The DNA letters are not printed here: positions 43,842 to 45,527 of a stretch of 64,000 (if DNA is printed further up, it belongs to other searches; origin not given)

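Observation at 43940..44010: RetSat/CrtISO-like FAD oxidoreductase lacks ~70 codons of its FAD-binding fold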

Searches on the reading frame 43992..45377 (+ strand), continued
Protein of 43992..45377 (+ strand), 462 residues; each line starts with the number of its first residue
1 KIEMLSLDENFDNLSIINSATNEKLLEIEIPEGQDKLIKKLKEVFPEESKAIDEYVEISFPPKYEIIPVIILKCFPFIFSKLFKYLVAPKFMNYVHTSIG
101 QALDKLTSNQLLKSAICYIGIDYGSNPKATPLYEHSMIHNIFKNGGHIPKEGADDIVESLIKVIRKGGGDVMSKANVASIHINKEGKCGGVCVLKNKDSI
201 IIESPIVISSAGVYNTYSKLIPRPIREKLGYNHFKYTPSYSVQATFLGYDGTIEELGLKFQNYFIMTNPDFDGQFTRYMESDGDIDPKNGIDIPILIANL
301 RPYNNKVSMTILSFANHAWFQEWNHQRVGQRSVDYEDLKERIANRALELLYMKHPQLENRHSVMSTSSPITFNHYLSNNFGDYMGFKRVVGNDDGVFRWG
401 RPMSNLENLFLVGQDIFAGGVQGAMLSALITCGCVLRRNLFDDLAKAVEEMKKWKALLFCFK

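Call 20: search_protein_families(library=pfam, proteins=[P0003, P0002, P0021], max_evalue=0.001)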
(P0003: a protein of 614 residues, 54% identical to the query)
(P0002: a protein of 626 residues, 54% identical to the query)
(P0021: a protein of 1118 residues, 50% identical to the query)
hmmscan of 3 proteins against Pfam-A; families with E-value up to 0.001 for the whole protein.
P0003 (614 aa): 10 families
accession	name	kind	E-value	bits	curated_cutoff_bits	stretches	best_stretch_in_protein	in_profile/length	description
PF13450.12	NAD_binding_8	-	3.3e-11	43.7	21.9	1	89-145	1-52/68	NAD(P)-binding Rossmann-like domain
PF00890.30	FAD_binding_2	-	8.1e-10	38.9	20.4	1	86-124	1-39/414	FAD binding domain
PF01266.30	DAO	-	3.3e-09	37.2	27.9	1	86-121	1-37/353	FAD dependent oxidoreductase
PF01593.30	Amino_oxidase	-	1.4e-08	34.9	19.8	1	94-425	1-306/443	Flavin containing amine oxidoreductase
PF03486.20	HI0933_like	-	9e-07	29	50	0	86-120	2-36/244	HI0933-like protein Rossmann domain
PF01946.23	Thi4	-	1.6e-06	28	26.2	1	84-122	17-56/235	Thi4 family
PF12831.13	FAD_oxidored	-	5.3e-05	23.1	27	1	86-123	1-38/416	FAD dependent oxidoreductase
PF01494.25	FAD_binding_3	-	7.5e-05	22.6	22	1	85-117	2-34/349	FAD binding domain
PF01134.28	GIDA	-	0.0007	19.2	22.1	0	86-116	1-31/391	Glucose inhibited division protein A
PF07992.20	Pyr_redox_2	-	0.0008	19.3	26.1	0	85-124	1-42/291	Pyridine nucleotide-disulphide oxidoreductase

P0002 (626 aa): 10 families
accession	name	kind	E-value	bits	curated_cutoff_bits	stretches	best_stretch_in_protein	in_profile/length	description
PF13450.12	NAD_binding_8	-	1.1e-10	42.1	21.9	1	97-154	1-52/68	NAD(P)-binding Rossmann-like domain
PF01266.30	DAO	-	4.6e-10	40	27.9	1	94-133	1-48/353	FAD dependent oxidoreductase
PF00890.30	FAD_binding_2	-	1.3e-09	38.2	20.4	1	94-132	1-39/414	FAD binding domain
PF01593.30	Amino_oxidase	-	2.1e-07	31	19.8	0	102-136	1-35/443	Flavin containing amine oxidoreductase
PF03486.20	HI0933_like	-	8.9e-07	29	50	0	94-128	2-36/244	HI0933-like protein Rossmann domain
PF01946.23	Thi4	-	1.2e-05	25.1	26.2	1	92-130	17-56/235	Thi4 family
PF01494.25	FAD_binding_3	-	0.00016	21.5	22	1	93-125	2-34/349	FAD binding domain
PF00070.33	Pyr_redox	-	0.00022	22.1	22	0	95-124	2-31/82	Pyridine nucleotide-disulphide oxidoreductase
PF12831.13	FAD_oxidored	-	0.00027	20.8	27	0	94-131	1-38/416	FAD dependent oxidoreductase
PF13738.12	Pyr_redox_3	-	0.00035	20.3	30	0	96-127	1-33/305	Pyridine nucleotide-disulphide oxidoreductase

P0021 (1118 aa): 9 families
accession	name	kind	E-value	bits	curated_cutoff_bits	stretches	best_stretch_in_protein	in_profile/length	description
PF00262.25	Calreticulin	-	1.1e-145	485.6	25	1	631-994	1-369/369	Calreticulin family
PF01593.30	Amino_oxidase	-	2.1e-12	47.5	19.8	1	93-583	1-418/443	Flavin containing amine oxidoreductase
PF13450.12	NAD_binding_8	-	2.4e-11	44.2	21.9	1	88-157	1-66/68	NAD(P)-binding Rossmann-like domain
PF03486.20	HI0933_like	-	4.2e-09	36.7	50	1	85-133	2-50/244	HI0933-like protein Rossmann domain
PF01266.30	DAO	-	1.4e-08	35.1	27.9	1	85-122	1-40/353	FAD dependent oxidoreductase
PF00890.30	FAD_binding_2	-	4.5e-08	33.2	20.4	1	85-123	1-39/414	FAD binding domain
PF01946.23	Thi4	-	3.3e-07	30.2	26.2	1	76-126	10-61/235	Thi4 family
PF01494.25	FAD_binding_3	-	1.3e-05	25.1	22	1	83-117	1-35/349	FAD binding domain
PF12831.13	FAD_oxidored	-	0.0001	22.2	27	0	85-121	1-37/416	FAD dependent oxidoreductase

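Call 21: search_solved_structures(query=P0003, max_evalue=0.001, show_alignments=1)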
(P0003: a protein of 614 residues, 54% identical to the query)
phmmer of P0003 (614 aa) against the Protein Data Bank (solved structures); distinct sequences matched with E-value up to 0.001: 10.
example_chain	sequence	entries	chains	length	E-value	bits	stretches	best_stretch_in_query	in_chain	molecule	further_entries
3ka7_A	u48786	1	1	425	9.8e-07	30.9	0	290-373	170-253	Oxidoreductase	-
4rep_A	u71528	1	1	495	5.5e-05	25.1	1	87-384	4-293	Gamma-carotene desaturase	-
4y4m_A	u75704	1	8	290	0.00018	23.4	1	83-121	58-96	Putative ribose 1,5-bisphosphate isomerase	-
5mog_A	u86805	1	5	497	0.00019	23.3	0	81-143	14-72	Phytoene dehydrogenase, chloroplastic/chromoplastic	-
3urh_A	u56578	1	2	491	0.00039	22.3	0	84-124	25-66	Dihydrolipoyl dehydrogenase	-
6hk1_A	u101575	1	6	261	0.00056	21.8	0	83-121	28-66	Thiazole synthase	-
1i8t_A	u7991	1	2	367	0.00061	21.7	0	85-131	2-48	UDP-GALACTOPYRANOSE MUTASE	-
6cr0_A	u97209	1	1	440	0.00064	21.6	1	84-134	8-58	(S)-6-hydroxynicotine oxidase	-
2bxr_A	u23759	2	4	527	0.00078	21.3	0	82-129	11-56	AMINE OXIDASE [FLAVIN-CONTAINING] A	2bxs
4dgk_A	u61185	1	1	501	0.00098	21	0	305-594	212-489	Phytoene dehydrogenase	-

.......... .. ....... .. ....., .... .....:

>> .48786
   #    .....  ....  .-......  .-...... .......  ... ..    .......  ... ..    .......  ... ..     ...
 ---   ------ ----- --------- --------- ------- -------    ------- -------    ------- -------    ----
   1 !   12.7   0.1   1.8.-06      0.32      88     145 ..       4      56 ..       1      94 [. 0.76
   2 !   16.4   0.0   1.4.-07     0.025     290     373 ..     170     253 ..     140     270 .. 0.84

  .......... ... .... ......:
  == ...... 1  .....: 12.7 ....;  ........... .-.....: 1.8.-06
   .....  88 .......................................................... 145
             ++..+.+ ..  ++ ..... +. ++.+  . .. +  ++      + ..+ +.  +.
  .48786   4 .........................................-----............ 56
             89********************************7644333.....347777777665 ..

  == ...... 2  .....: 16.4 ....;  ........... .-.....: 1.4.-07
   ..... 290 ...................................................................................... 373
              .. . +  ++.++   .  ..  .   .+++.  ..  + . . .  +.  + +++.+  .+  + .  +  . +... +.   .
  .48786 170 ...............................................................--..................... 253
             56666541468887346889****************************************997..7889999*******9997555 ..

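Call 24: find_encoding_contigs(protein=P0002, flank=10000, max_places=4)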
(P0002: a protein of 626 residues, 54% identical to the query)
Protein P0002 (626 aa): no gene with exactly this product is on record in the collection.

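Call 26: list_cluster_members(proteins=[P0001, P0002, P0003, P0021, P0020])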
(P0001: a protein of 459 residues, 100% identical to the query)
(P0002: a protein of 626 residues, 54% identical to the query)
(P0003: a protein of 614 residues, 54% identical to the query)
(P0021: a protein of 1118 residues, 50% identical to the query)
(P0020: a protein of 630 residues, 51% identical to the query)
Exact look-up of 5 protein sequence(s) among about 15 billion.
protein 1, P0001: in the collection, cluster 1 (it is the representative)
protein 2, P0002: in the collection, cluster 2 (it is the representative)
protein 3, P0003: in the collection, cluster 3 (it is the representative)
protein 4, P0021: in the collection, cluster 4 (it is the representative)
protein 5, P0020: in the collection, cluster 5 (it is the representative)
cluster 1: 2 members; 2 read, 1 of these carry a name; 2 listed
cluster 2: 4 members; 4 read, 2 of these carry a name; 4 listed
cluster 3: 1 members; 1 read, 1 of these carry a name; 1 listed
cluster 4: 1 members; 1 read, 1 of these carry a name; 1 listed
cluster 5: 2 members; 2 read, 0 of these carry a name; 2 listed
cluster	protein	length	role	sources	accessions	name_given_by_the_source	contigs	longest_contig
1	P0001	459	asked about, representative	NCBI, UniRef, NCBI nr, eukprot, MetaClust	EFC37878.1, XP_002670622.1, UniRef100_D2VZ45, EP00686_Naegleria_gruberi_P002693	predicted protein [Naegleria gruberi] | Predicted protein n=1 Tax=Naegleria gruberi TaxID=5762 RepID=D2VZ45_NAEGR | uncharacterized protein NAEGRDRAFT_81787 [Naegleria gruberi]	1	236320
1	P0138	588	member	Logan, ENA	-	-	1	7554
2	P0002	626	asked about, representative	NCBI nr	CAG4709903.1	unnamed protein product [Naegleria fowleri]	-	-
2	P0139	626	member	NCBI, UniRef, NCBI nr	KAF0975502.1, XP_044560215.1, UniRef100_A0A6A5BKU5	hypothetical protein FDP41_005496 [Naegleria fowleri] | Amine oxidase domain-containing protein n=1 Tax=Naegleria fowleri TaxID=5763 ... | uncharacterized protein FDP41_005496 [Naegleria fowleri]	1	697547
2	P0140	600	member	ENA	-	-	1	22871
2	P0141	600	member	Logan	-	-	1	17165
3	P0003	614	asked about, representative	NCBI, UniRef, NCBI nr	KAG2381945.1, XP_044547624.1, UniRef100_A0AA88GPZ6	hypothetical protein C9374_005737 [Naegleria lovaniensis] | All-trans-retinol 13,14-reductase n=1 Tax=Naegleria lovaniensis TaxID=51637 ... | uncharacterized protein C9374_005737 [Naegleria lovaniensis]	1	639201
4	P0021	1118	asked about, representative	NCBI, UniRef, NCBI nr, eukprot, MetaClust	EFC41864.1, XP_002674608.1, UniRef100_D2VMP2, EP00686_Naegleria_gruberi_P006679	predicted protein [Naegleria gruberi] | Predicted protein n=1 Tax=Naegleria gruberi TaxID=5762 RepID=D2VMP2_NAEGR | uncharacterized protein NAEGRDRAFT_70209 [Naegleria gruberi]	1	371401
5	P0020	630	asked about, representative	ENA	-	-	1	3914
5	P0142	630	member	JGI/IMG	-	-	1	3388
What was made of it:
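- It is the annotated gene model (call 26).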

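Call 28: find_encoding_contigs(protein=P0138, flank=10000, max_places=6)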
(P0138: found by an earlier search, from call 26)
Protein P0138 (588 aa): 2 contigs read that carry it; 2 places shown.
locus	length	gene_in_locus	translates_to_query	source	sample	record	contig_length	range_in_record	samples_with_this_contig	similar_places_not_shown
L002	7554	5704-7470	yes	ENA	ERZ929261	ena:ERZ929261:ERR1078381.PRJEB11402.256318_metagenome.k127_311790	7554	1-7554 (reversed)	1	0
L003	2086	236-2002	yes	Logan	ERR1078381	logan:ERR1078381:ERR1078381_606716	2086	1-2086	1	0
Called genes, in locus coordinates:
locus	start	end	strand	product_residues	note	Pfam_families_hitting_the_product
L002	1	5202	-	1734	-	?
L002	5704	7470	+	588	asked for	PF00890:FAD_binding_2 (faint), PF01266:DAO (weak), PF01494:FAD_binding_3 (faint), PF01593:Amino_oxidase (faint), PF13450:NAD_binding_8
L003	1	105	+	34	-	?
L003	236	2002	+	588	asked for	PF00890:FAD_binding_2 (faint), PF01266:DAO (weak), PF01494:FAD_binding_3 (faint), PF01593:Amino_oxidase (faint), PF13450:NAD_binding_8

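Call 38: find_related_loci(query=P0138, collection=metagenome_contigs, flank=5000)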
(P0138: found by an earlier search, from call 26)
Query P0138 (588 aa) in metagenome_contigs; peptide patterns used: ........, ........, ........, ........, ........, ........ (x = any residue, [..] = any of these).
131 stretches matched a pattern, but none encodes a relative of the query by tblastn (E <= 1e-3).

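Call 42: search_protein_families(library=pfam, proteins=[P0138], max_evalue=0.001)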
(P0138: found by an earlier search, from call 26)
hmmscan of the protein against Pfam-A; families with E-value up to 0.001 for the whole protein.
P0138 (588 aa): 8 families
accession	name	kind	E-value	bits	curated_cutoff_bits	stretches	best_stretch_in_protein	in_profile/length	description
PF13450.12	NAD_binding_8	-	2.3e-12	47.5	21.9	1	63-130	1-63/68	NAD(P)-binding Rossmann-like domain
PF01593.30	Amino_oxidase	-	1.1e-07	31.9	19.8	0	68-104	1-37/443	Flavin containing amine oxidoreductase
PF01266.30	DAO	-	1.5e-07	31.7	27.9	1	60-95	1-37/353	FAD dependent oxidoreductase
PF00890.30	FAD_binding_2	-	2.3e-06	27.5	20.4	1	60-98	1-39/414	FAD binding domain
PF01494.25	FAD_binding_3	-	1.7e-05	24.7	22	1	59-91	2-34/349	FAD binding domain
PF03486.20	HI0933_like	-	2.4e-05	24.4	50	0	60-94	2-36/244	HI0933-like protein Rossmann domain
PF01946.23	Thi4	-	0.00014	21.6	26.2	1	58-96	17-56/235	Thi4 family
PF00996.24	GDI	-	0.00065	18.8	23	0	56-103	2-49/436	GDP dissociation inhibitor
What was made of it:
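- On CrtI/CrtISO/RetSat-type FAD-dependent oxidoreductases: Intact relatives P0138, P0003 and P0002 hit PF13450 at E 2e-12 to 1e-10 (calls 20, 42).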

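Call 43: find_encoding_contigs(protein=P0139, flank=10000, max_places=3)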
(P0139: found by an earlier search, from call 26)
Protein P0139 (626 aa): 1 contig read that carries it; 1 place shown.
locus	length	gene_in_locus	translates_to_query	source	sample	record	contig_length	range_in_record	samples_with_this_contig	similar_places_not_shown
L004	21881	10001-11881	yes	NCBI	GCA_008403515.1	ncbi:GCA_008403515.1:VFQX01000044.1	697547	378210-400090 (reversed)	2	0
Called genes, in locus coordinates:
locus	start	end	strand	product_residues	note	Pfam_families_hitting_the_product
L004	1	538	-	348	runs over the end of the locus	PF00069:Pkinase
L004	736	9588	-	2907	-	PF00109:ketoacyl-synt, PF02801:Ketoacyl-synt_C, PF16197:KAsynt_C_assoc, PF22621:CurL-like_PKS_C, PF00698:Acyl_transf_1, PF21089:PKS_DH_N, PF14765:PS-DH, PF08242:Methyltransf_12, +8 more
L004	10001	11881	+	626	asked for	PF00890:FAD_binding_2 (weak), PF01266:DAO (weak), PF01946:Thi4 (faint), PF13450:NAD_binding_8, PF01593:Amino_oxidase (faint)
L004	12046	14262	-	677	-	PF01839:FG-GAP (faint), PF13517:FG-GAP_3 (faint)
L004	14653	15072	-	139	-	PF00241:Cofilin_ADF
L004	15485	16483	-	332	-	PF04199:Cyclase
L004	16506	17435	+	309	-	PF05176:ATP-synt_10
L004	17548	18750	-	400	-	PF22700:MVD-like_N, PF00288:GHMP_kinases_N (weak), PF18376:MDD_C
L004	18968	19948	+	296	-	PF04614:Pex19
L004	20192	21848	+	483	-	PF00675:Peptidase_M16, PF05193:Peptidase_M16_C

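Call 51: predict_structure(alignment_id=A2)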
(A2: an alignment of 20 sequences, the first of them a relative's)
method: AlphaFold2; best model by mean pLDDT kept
length: 614 residues; sequences in the alignment: 20
mean_pLDDT: 85.3   pTM: 0.86
mean pLDDT of the five models: 85.3, 84.5, 84.0, 83.7, 82.3
residues with pLDDT >= 90: 307; 70-90: 229; 50-70: 54; < 50: 24
segments of 3 or more residues with pLDDT < 50: 47-69
pLDDT, mean of each block of 10 residues (from residue 1): 81 72 60 77 65 39 42 81 91 93 96 90 84 86 84 92 92 96 96 95 98 96 73 81 85 89 97 95 86 87 90 91 94 92 92 92 83 71 79 71 94 94 97 93 95 93 92 91 87 95 97 93 86 66 70 81 88 77 90 89 90 64
secondary structure, 60 per line:
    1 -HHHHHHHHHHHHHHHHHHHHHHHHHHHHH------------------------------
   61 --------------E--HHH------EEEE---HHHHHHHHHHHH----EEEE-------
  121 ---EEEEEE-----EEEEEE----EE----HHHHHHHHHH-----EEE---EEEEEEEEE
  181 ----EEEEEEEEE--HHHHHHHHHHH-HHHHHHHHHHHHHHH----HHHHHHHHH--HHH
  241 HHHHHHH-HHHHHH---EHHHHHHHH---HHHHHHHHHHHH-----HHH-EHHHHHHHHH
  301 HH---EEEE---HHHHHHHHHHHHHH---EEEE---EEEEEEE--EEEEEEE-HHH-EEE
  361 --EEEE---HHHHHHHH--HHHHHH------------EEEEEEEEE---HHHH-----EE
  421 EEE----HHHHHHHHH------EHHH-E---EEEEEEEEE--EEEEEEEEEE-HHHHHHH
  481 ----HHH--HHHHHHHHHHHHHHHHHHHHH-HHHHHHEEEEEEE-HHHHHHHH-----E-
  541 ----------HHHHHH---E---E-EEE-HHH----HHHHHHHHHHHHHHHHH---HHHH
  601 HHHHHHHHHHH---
elements in order: H2-30 E87-90 H94-105 E110-113 E124-129 E135-140 H151-160 E166-168 E172-180 E185-193 H196-206 H208-222 H227-235 H238-247 H249-254 H259-266 H270-281 H292-302 E306-309 H313-326 E330-333 E337-343 E346-352 E358-360 E363-366 H370-377 H380-385 E398-406 H410-413 E419-423 H428-436 E452-460 E463-472 H474-480 H490-510 H512-517 E518-524 H526-533 H551-556 E566-568 H577-593 H597-611
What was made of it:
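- On CrtI/CrtISO/RetSat-type FAD-dependent oxidoreductases: Tested on the orthologue only: AF2 model of P0003 with pLDDT 85 (call 51).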
